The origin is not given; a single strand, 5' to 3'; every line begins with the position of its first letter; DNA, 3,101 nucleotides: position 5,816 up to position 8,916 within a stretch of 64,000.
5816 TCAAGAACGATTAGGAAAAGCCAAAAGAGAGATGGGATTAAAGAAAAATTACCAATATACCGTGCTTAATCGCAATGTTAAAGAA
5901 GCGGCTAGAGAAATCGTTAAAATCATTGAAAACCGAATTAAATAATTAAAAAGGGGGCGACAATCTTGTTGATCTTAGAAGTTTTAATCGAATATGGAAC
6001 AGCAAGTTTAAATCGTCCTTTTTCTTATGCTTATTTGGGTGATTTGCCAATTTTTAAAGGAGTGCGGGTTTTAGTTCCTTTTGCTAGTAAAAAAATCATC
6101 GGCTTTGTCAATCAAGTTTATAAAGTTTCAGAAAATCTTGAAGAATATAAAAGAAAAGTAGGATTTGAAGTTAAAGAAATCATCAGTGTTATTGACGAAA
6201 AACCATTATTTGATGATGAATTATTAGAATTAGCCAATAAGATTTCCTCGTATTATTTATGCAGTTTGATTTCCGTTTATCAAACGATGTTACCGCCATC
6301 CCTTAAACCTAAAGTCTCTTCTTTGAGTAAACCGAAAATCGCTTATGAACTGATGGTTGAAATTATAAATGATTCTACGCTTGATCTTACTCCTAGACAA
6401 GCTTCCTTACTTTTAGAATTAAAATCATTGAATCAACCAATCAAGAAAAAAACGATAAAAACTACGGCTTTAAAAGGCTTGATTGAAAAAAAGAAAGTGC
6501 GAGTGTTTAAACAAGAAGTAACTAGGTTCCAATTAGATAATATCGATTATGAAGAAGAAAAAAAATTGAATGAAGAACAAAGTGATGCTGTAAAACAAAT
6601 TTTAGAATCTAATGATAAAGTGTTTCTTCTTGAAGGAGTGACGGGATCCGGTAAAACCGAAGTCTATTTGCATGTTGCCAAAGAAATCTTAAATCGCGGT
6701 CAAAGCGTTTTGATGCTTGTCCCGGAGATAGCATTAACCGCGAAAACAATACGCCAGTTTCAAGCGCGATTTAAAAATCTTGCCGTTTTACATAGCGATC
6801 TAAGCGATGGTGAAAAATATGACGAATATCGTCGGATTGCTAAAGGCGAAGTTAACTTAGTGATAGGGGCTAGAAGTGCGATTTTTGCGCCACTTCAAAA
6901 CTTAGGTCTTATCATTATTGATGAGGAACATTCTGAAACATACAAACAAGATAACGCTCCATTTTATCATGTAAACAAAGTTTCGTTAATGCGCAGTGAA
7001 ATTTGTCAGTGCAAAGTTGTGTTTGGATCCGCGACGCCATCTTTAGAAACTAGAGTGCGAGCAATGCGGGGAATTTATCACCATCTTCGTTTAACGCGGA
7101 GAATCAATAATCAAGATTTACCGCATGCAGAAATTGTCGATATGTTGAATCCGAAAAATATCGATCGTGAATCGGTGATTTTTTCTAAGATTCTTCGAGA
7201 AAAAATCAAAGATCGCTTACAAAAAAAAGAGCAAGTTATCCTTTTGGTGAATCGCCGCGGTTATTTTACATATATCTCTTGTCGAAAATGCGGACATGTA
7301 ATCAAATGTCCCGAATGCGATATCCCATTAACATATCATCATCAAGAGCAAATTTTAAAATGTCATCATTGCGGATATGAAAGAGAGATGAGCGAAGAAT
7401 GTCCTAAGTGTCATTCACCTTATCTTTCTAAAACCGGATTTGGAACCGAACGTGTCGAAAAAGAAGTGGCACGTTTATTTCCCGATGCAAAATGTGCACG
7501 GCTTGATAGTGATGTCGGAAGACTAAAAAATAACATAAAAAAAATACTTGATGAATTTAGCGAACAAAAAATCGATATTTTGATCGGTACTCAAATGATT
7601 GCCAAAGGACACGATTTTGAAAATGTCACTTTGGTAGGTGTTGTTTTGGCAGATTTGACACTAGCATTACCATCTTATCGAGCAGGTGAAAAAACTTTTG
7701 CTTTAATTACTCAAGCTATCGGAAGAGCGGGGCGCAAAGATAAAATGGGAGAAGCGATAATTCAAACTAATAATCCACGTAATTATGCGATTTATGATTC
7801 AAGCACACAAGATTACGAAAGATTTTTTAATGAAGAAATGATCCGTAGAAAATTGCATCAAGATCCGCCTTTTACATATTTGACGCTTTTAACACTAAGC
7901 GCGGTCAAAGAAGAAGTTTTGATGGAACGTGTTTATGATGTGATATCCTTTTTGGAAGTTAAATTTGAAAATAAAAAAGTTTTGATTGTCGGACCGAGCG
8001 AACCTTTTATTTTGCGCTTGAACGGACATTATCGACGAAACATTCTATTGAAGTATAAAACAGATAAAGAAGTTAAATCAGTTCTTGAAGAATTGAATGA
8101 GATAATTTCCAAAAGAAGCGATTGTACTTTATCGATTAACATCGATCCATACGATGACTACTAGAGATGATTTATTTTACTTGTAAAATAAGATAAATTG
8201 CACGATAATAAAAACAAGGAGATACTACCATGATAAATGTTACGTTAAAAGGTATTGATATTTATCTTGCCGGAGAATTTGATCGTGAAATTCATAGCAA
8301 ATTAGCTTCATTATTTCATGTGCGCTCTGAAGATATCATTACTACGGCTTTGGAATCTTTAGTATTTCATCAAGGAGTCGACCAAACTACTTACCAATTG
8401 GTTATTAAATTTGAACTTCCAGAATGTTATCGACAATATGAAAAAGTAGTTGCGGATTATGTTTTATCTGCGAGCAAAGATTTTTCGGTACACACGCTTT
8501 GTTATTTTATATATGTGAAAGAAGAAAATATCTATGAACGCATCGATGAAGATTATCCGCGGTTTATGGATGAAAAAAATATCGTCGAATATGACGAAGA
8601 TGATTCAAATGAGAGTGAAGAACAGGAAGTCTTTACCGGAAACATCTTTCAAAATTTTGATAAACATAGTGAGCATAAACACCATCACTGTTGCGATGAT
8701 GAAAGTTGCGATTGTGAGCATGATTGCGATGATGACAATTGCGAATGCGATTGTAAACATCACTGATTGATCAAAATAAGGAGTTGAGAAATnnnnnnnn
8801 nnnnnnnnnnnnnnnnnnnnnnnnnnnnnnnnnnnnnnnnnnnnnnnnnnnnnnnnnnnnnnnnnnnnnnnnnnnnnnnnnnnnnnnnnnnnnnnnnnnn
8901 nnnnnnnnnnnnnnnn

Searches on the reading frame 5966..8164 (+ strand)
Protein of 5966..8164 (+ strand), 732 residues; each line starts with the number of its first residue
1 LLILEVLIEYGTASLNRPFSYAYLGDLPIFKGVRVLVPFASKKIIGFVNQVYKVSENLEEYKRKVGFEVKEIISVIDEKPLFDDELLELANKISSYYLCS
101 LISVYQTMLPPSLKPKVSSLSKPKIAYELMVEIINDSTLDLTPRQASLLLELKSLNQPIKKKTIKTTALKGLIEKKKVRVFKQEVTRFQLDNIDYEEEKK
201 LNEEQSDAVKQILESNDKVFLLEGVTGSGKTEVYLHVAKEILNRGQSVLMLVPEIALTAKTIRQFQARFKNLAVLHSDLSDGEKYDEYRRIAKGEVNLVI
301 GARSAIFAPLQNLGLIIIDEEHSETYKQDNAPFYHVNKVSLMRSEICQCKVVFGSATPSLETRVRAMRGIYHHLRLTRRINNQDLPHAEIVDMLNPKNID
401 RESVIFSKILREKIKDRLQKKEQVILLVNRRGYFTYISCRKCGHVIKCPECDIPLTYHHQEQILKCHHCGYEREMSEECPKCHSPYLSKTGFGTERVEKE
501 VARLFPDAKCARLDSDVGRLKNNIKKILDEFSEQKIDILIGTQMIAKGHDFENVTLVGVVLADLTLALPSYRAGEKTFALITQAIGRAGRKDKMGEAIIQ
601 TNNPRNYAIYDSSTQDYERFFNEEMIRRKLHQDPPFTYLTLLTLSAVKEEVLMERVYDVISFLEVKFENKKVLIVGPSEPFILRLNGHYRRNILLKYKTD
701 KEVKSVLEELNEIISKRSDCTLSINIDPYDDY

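Call 5: search_protein_families(library=pfam, proteins=[window:5966-8164:+], max_evalue=0.01)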
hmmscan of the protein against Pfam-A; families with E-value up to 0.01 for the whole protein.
window:5966-8164:+ (732 aa): 14 families
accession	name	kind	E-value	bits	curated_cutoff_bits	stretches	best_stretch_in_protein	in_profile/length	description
PF17764.6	PriA_3primeBD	-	5.1e-21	74.8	22.7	1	11-110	7-96/96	3'DNA-binding domain (3'BD)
PF00270.35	DEAD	-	5.4e-20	72.2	26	1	203-361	2-162/167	DEAD/DEAH box helicase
PF04851.21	ResIII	-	1.6e-17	64.3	22.5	1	199-359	2-163/164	Type III restriction enzyme, res subunit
PF18074.6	PriA_C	-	5.1e-15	56.5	26.9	1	635-728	1-95/95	Primosomal protein N C-terminal domain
PF18319.7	Zn_ribbon_PriA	-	2e-11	44.1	26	1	448-473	1-26/27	PriA DNA helicase Cys-rich region (CRR) domain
PF00271.37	Helicase_C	-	7.6e-10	39.5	23.5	1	505-591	38-109/110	Helicase conserved C-terminal domain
PF13604.12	AAA_30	-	9.1e-09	35.8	27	1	200-300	1-82/191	AAA domain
PF00437.27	T2SSE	-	4.1e-05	22.8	24.9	1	173-250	104-174/370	Type II/IV secretion system protein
PF25199.1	nSTAND_NTPase5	-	0.00052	20.3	34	1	212-278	36-103/145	Novel STAND NTPase 5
PF13086.12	AAA_11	-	0.0018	18.5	27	1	200-244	1-44/257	AAA domain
PF07191.17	Zn_ribbon_6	-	0.0039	17.6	25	1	446-485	1-38/67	Double zinc ribbon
PF13245.12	AAA_19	-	0.0046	17.6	25.1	0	205-270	1-62/134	AAA domain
PF05970.20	PIF1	-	0.0071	16.4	25.9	0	200-250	1-55/223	PIF1-like helicase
PF09848.15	SLFN-g3_helicase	-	0.0092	15.7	24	0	218-322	2-89/354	Schlafen group 3, DNA/RNA helicase domain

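Call 6: search_protein_families(library=ncbifam, proteins=[window:5966-8164:+], max_evalue=0.01)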
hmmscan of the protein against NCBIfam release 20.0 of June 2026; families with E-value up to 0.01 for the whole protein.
window:5966-8164:+ (732 aa): 40 families (the best 25 are shown)
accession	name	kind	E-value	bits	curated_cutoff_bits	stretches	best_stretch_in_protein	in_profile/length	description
NF004066.1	PRK05580.1-3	equivalog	2.6e-232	773.4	813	2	127-729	172-786/788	primosomal protein N'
NF004068.0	PRK05580.1-5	equivalog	2.6e-192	641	1249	2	161-727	217-788/795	primosomal protein N'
TIGR00595.1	priA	equivalog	2.5e-180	600.4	230.35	1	221-729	1-509/509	replication restart helicase PriA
NF004067.0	PRK05580.1-4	equivalog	7.6e-177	589.9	763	1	15-730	14-735/737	primosomal protein N'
NF004070.0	PRK05580.2-2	equivalog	1.6e-167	558.8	921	1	13-729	20-726/729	primosomal protein N'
NF004065.0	PRK05580.1-1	equivalog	9.6e-162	539.8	858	1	14-730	11-730/731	primosomal protein N'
NF004072.0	PRK05580.2-4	equivalog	1.1e-137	460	1030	2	199-732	120-648/648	primosomal protein N'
NF004071.0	PRK05580.2-3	equivalog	3.9e-136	454.9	1105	1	14-728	25-731/735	primosomal protein N'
NF004069.0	PRK05580.2-1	equivalog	6.5e-132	441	767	1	189-729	100-609/612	primosomal protein N'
NF011453.0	PRK14873.1-3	equivalog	3.1e-45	154.4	812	1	234-728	188-649/653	primosome assembly protein PriA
NF011452.0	PRK14873.1-2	equivalog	1.3e-43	149.2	980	2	238-508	219-492/708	primosomal protein N'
NF011455.0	PRK14873.1-5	equivalog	1.5e-34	119.3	969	1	227-510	171-462/675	primosomal protein N'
NF011454.0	PRK14873.1-4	equivalog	2.6e-33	115.3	951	1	230-510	157-442/651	primosomal protein N'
TIGR00580.2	mfd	equivalog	5.6e-20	71.4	800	2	159-322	397-565/907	transcription-repair coupling factor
TIGR00643.1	recG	equivalog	9.7e-18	64.2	659.4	1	97-328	142-373/629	ATP-dependent DNA helicase RecG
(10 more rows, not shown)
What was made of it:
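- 5966..8164 (+): priA, the upstream anchor of the conserved slot. In other Bacillota, def-fmt follows priA; here orf178 does. Calls 5, 6.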

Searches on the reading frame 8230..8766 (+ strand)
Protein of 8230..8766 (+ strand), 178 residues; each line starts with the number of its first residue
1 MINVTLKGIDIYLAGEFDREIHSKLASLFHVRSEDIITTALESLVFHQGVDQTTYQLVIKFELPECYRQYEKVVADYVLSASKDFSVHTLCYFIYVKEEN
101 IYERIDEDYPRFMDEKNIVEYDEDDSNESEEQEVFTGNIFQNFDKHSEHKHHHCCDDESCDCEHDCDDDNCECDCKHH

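Call 5: search_protein_families(library=pfam, proteins=[window:8230-8766:+], max_evalue=0.01)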
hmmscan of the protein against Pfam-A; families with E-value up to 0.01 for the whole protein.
window:8230-8766:+ (178 aa): 0 families

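Call 6: search_protein_families(library=ncbifam, proteins=[window:8230-8766:+], max_evalue=0.01)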
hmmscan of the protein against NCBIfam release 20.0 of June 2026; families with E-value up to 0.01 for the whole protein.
window:8230-8766:+ (178 aa): 0 families

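Call 50: search_solved_structures(query=A4, max_evalue=10)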
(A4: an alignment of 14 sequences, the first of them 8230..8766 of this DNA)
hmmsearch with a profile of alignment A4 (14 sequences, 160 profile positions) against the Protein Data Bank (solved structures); distinct sequences matched with E-value up to 10: 1.
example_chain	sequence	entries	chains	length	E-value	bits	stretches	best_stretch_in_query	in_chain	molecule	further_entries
9jn9_A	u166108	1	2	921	4.1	10.6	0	76-115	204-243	Protein SLFN14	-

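Call 51: search_protein_families(library=pfam, alignment_id=A4, max_evalue=1)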
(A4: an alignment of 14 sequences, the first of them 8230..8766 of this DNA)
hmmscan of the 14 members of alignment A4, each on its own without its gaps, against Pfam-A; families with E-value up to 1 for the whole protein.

A. member 1, window:8230-8766:+ (178 aa): 0 families

B. families by the number of members that match (of 14 scanned): 12 families
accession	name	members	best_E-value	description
PF08921.16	DUF1904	10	4.1e-05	Domain of unknown function (DUF1904)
PF09149.16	DUF1935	3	0.058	Domain of unknown function (DUF1935)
PF03099.24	BPL_LplA_LipB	2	0.17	Biotin/lipoate A/B protein ligase family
PF09565.16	RE_NgoFVII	1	0.00016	NgoFVII restriction endonuclease N-terminal PLD domain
PF10209.14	DUF2340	1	0.0071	Uncharacterized conserved protein (DUF2340)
PF24964.1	DUF7769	1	0.029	Domain of unknown function (DUF7769)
PF22999.2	LTN1_E3_ligase_6th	1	0.052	LTN1 family HEAT repeat region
PF02999.19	Borrelia_orfD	1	0.073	Borrelia orf-D family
PF12274.14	DUF3615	1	0.16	Protein of unknown function (DUF3615)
PF22952.2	KH_11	1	0.16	Eukaryotic type KH-domain (KH-domain type I)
PF10107.15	Endonuc_Holl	1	0.16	Endonuclease related to archaeal Holliday junction resolvase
PF20746.2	EndoS_Ig-like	1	0.2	Endo-beta-N-acetylglucosaminidase F2, Ig-like domain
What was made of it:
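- On DUF1904 / tautomerase superfamily (partner orf178): PF08921 is hit only weakly, in 10 of 14 homologues, and not by the window copy (call 51).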

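Call 55: find_homologous_proteins(query=A4, max_evalue=0.001)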
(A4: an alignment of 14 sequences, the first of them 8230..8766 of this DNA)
Query A4 (14 sequences) (178 aa, profile of the alignment): 29 proteins with E <= 0.001 among 938 candidates.
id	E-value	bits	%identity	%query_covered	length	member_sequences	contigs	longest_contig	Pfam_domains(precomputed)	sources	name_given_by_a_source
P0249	4.2e-58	214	36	79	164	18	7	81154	-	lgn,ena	-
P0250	1.2e-56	209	97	100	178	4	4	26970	-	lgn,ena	-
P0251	2.6e-56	208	46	81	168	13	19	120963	-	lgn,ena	-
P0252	7.8e-56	206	34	80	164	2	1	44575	-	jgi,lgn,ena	jgi:hypothetical protein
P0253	1.7e-55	205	36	79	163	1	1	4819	-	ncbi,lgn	-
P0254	2.7e-54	201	34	79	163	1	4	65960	-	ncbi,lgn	-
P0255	6.3e-54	200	39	80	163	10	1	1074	-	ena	-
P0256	7.3e-53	197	44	81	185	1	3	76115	-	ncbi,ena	-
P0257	8.3e-53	197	39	78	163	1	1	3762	-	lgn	-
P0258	1.0e-52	196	41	80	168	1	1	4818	-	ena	-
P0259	4.0e-52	194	71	99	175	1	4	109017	-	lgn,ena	-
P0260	1.3e-51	193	35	80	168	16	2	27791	-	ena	-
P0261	1.1e-50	190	38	83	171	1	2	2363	-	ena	-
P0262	1.5e-50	189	37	79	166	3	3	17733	-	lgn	-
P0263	4.9e-50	188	40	81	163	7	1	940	-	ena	-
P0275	6.6e-37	145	27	81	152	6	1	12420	-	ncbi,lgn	-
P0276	6.2e-33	132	30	94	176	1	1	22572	-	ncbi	-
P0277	4.8e-31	126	30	94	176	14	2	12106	-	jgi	jgi:hypothetical protein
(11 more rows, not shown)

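Call 62: predict_structure(alignment_id=A5)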
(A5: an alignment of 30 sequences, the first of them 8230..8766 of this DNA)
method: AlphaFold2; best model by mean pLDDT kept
length: 178 residues; sequences in the alignment: 30
mean_pLDDT: 74.9   pTM: 0.60
mean pLDDT of the five models: 74.9, 74.3, 74.1, 74.0, 73.3
residues with pLDDT >= 90: 73; 70-90: 45; 50-70: 6; < 50: 54
segments of 3 or more residues with pLDDT < 50: 122-138, 142-178
pLDDT, mean of each block of 10 residues (from residue 1): 92 92 97 95 85 87 96 97 90 93 86 74 43 46 43 40 44 41
secondary structure, 60 per line:
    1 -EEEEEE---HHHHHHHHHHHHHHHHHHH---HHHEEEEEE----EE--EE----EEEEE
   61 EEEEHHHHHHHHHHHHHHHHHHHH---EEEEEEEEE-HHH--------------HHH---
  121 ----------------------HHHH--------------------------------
elements in order: E2-7 H11-29 E36-41 E56-64 H65-84 E88-96 H143-146

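Call 64: fold_search(model_id=the predicted structure, library=pdb)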
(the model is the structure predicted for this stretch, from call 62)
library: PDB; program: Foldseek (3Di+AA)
matches with E <= 10: 862; with E <= 0.001: 139
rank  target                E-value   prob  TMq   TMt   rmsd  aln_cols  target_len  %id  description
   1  4m1a_A                5.5e-07  1.00  0.47  0.73   3.3       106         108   13  Crystal structure of a Domain of unknown function (DUF1904) from Sebaldella termitidis ATCC 33386 (released 2013-08-14)
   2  1u9d_A                7.6e-07  1.00  0.47  0.67   2.9       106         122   12  Structure of Protein of Unknown Function from Vibrio cholerae O1 biovar eltor str. N16961 (released 2004-09-21)
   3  6cuq_A                1.1e-05  1.00  0.46  0.68   3.1       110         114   13  Crystal structure of Macrophage migration inhibitory factor-like protein (EhMIF) from Entamoeba histolytica (released 2018-04-11)
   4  6cuq_C                2.7e-05  1.00  0.45  0.64   3.6       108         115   13  Crystal structure of Macrophage migration inhibitory factor-like protein (EhMIF) from Entamoeba histolytica (released 2018-04-11)
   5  9ytu_A                2.9e-05  1.00  0.44  0.53   5.0       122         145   16  cis-CaaD E114D mutant with a covalent intermediates of the hydration of acetylenecarboxylic acid (released 2025-11-05)
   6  3mf8                  3.6e-05  1.00  0.45  0.64   3.4       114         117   15  Crystal Structure of Native cis-CaaD (released 2011-01-12)
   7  6cuq_B                4.1e-05  1.00  0.47  0.69   2.9       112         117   11  Crystal structure of Macrophage migration inhibitory factor-like protein (EhMIF) from Entamoeba histolytica (released 2018-04-11)
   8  2flz_B                4.3e-05  1.00  0.44  0.52   3.7       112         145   16  The X-ray structure of cis-3-chloroacrylic acid dehalogenase (cis-CaaD) with a sulfate ion bound in the active site (released 2006-11-21)
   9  9nff_A                4.6e-05  1.00  0.45  0.54   5.7       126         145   16  Native cis-CaaD with acetylenecarboxylic acid substrate (released 2025-04-02)
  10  9ngb                  4.9e-05  1.00  0.45  0.63   3.5       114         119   15  truncated cis-CaaD (released 2025-04-02)
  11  8t6c_A                4.9e-05  1.00  0.45  0.63   3.6       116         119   13  Crystal structure of T33-18.2: Deep-learning sequence design of co-assembling tetrahedron protein nanoparticles (released 2024-04-24)
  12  9ngl_A                4.9e-05  1.00  0.44  0.52   5.9       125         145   16  cis-CaaD E114Q (released 2025-04-02)
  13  2flz_A                5.6e-05  1.00  0.44  0.51   3.8       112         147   16  The X-ray structure of cis-3-chloroacrylic acid dehalogenase (cis-CaaD) with a sulfate ion bound in the active site (released 2006-11-21)
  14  9nfh                  6.0e-05  1.00  0.43  0.61   3.8       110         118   15  Native cis-CaaD (released 2025-04-02)
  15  9yri_A                6.4e-05  1.00  0.45  0.53   7.9       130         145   15  cis-CaaD E114Q mutant with covalent intermediates of the hydration and decarboxylation of acetylenecarboxylic acid (released 2025-11-05)
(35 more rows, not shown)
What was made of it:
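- On DUF1904 / tautomerase superfamily (partner orf178): The fold is met (Foldseek 4m1a E 5.5e-07, call 64).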

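Call 67: find_encoding_contigs(protein=P0276, flank=8000, max_places=1)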
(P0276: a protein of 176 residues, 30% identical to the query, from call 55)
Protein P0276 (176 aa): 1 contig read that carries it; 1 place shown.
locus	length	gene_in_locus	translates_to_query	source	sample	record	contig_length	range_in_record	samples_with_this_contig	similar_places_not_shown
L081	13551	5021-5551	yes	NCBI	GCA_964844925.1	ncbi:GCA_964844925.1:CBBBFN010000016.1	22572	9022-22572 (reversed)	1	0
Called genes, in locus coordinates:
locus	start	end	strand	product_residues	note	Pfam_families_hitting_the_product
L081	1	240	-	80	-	?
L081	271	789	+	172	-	PF00588:SpoU_methylase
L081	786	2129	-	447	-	PF05833:NFACT_N (weak)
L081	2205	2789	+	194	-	PF00625:Guanylate_kin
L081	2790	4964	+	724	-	PF17764:PriA_3primeBD, PF00270:DEAD, PF04851:ResIII, PF13604:AAA_30 (weak), PF00271:Helicase_C, PF18074:PriA_C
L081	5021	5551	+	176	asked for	-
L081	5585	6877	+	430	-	PF01189:Methyltr_RsmB-F (weak)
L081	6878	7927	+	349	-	PF21016:RlmN_N, PF04055:Radical_SAM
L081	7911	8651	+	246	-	PF00481:PP2C, PF13672:PP2C_2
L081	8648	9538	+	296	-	PF00069:Pkinase, PF07714:PK_Tyr_Ser-Thr, PF14531:Kinase-like (weak)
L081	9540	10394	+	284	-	PF03193:RsgA_GTPase, PF01926:MMR_HSR1 (weak)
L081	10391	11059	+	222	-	PF00834:Ribul_P_3_epim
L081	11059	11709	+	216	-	-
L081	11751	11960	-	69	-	PF00830:Ribosomal_L28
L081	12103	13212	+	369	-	PF00483:NTP_transferase, PF12804:NTP_transf_3 (faint), PF24894:Hexapep_GlmU, PF25087:GMPPB_C (weak)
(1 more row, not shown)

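Call 68: find_encoding_contigs(protein=P0275, flank=8000, max_places=1)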
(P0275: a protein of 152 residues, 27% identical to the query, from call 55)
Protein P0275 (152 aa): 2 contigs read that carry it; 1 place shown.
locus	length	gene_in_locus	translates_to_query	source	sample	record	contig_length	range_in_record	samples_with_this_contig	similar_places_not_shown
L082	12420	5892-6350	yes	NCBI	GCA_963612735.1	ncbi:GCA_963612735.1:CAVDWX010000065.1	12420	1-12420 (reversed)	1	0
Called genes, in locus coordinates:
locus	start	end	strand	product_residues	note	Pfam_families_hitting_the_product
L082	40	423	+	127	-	-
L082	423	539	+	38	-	-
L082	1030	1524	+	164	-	-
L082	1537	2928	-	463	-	PF05833:NFACT_N, PF05670:NFACT-R_1 (weak)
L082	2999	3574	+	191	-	PF00625:Guanylate_kin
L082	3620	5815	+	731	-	PF17764:PriA_3primeBD, PF00270:DEAD, PF04851:ResIII, PF13604:AAA_30 (faint), PF18319:Zn_ribbon_PriA, PF00271:Helicase_C (weak), PF18074:PriA_C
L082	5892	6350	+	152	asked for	-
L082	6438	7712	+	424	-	PF22458:RsmF-B_ferredox (weak)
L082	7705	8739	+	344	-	PF21016:RlmN_N, PF04055:Radical_SAM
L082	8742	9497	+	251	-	PF00481:PP2C (weak), PF13672:PP2C_2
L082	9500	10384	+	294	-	PF00069:Pkinase, PF03109:ABC1 (faint), PF07714:PK_Tyr_Ser-Thr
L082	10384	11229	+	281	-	PF16745:RsgA_N (weak), PF03193:RsgA_GTPase, PF10662:PduV-EutP (faint)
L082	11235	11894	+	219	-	PF00834:Ribul_P_3_epim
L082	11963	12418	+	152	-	?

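Call 69: find_encoding_contigs(protein=P0277, flank=8000, max_places=1)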
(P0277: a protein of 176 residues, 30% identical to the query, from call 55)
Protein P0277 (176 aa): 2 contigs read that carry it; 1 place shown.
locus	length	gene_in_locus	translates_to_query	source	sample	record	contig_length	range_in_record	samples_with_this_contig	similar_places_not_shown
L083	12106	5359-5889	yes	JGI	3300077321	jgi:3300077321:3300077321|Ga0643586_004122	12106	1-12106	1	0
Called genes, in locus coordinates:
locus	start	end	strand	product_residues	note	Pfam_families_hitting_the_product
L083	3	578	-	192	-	?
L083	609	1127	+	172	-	PF00588:SpoU_methylase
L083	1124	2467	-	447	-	PF05833:NFACT_N (weak)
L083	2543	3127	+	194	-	PF00625:Guanylate_kin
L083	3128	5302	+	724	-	PF17764:PriA_3primeBD, PF00270:DEAD, PF04851:ResIII, PF00271:Helicase_C, PF18074:PriA_C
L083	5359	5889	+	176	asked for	-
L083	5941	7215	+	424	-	PF01189:Methyltr_RsmB-F (weak)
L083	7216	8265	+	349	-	PF21016:RlmN_N, PF04055:Radical_SAM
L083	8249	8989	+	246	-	PF00481:PP2C, PF13672:PP2C_2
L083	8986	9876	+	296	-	PF00069:Pkinase, PF07714:PK_Tyr_Ser-Thr, PF14531:Kinase-like (weak)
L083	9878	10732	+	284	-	PF03193:RsgA_GTPase, PF01926:MMR_HSR1 (weak)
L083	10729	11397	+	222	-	PF00834:Ribul_P_3_epim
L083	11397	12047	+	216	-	-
